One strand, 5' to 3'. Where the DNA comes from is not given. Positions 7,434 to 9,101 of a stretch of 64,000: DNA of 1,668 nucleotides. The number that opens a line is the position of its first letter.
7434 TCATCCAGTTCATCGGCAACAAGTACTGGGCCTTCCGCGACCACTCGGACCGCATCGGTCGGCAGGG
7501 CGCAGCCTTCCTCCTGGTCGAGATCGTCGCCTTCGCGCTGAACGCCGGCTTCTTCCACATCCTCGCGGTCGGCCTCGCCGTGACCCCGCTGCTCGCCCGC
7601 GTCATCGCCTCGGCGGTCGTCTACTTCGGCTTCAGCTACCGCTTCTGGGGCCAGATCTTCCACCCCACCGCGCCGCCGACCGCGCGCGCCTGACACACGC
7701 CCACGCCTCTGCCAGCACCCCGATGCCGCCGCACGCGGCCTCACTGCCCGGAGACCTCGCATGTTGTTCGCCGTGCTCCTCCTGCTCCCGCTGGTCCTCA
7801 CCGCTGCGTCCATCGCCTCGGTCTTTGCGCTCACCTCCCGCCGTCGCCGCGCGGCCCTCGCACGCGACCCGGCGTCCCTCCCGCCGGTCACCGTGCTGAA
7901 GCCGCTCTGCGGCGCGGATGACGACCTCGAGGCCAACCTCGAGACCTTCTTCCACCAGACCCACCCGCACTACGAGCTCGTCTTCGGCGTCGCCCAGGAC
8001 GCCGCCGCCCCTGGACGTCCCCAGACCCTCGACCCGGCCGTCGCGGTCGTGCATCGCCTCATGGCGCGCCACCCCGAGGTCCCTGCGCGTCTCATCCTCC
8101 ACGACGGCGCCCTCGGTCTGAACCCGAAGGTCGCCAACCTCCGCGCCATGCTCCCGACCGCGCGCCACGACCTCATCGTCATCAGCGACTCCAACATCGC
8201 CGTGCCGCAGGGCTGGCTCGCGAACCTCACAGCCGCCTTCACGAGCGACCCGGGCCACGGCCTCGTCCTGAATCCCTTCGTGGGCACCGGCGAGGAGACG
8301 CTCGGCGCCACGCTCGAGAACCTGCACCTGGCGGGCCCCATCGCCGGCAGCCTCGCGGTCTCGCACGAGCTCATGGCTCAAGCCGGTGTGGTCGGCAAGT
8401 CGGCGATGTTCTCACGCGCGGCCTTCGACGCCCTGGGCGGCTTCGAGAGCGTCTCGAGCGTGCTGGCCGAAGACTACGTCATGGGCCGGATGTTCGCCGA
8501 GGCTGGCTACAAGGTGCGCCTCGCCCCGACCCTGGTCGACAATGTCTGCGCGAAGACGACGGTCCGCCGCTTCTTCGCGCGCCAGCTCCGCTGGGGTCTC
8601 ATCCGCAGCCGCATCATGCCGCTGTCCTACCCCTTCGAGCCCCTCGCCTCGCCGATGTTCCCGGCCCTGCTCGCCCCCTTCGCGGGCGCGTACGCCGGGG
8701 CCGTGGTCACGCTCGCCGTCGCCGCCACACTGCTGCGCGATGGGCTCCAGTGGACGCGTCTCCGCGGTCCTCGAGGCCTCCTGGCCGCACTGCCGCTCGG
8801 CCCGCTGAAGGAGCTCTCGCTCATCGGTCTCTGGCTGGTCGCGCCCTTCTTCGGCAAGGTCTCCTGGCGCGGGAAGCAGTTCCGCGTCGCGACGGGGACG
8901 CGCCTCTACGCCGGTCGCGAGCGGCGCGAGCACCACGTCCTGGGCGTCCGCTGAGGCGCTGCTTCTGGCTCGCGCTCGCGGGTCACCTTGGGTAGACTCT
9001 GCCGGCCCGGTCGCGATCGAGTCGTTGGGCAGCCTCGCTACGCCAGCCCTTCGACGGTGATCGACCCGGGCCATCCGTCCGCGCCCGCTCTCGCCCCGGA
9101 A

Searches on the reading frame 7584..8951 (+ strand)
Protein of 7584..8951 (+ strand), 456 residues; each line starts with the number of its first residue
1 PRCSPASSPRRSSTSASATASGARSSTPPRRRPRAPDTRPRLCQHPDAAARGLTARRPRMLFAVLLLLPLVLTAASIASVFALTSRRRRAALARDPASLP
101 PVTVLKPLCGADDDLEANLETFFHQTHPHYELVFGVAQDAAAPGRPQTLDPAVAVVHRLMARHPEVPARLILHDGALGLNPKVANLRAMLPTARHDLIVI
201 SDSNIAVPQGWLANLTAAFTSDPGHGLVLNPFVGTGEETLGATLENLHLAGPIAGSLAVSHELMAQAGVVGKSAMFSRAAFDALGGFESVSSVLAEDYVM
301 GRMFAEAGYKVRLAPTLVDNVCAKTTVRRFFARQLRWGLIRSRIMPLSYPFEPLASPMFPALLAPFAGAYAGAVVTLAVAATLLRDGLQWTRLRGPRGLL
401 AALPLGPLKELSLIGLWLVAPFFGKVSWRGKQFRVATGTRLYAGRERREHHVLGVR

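Call 54: search_protein_families(library=pfam, proteins=[window:7584-8951:+], max_evalue=0.00001)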
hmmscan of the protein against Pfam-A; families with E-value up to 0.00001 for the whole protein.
window:7584-8951:+ (456 aa): 3 families
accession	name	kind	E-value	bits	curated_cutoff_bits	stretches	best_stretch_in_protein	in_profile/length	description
PF13506.12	Glyco_transf_21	-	3.3e-42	144.3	21.7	1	164-337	1-172/174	Glycosyl transferase family 21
PF13632.12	Glyco_trans_2_3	-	7.8e-14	52.4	27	1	198-376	2-186/198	Glycosyl transferase family group 2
PF13641.12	Glyco_tranf_2_3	-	8.8e-12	46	27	1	101-337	2-227/230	Glycosyltransferase like family 2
